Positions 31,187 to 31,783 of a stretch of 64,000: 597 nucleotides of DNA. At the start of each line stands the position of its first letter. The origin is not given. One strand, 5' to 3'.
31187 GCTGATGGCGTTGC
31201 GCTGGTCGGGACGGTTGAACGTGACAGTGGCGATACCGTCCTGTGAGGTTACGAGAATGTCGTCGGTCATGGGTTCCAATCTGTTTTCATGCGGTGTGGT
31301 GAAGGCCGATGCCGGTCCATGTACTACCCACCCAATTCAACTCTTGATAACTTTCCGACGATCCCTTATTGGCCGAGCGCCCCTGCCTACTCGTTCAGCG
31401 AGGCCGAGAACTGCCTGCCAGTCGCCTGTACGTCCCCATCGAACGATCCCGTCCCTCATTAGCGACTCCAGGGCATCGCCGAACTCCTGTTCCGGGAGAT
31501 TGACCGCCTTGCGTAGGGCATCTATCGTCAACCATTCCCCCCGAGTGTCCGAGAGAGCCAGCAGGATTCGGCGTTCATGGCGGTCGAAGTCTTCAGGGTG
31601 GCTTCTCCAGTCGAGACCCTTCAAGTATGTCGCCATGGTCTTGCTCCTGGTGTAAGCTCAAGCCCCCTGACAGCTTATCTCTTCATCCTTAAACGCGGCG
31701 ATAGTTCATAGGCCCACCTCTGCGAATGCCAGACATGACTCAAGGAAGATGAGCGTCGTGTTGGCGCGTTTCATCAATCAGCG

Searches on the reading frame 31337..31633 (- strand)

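Call 42: search_protein_families(library=padloc, proteins=[window:31337-31633:-], max_evalue=0.001)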
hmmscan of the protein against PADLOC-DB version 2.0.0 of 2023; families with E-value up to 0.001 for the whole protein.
window:31337-31633:- (98 aa): 0 families

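Call 95: search_protein_families(library=pfam, proteins=[window:31337-31633:-], max_evalue=0.001)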
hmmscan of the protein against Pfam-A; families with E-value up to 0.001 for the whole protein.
window:31337-31633:- (98 aa): 1 family
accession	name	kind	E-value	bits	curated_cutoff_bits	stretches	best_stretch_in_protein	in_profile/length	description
PF20024.5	DUF6432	-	0.00063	20.4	29.6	1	17-82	11-75/97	Family of unknown function (DUF6432)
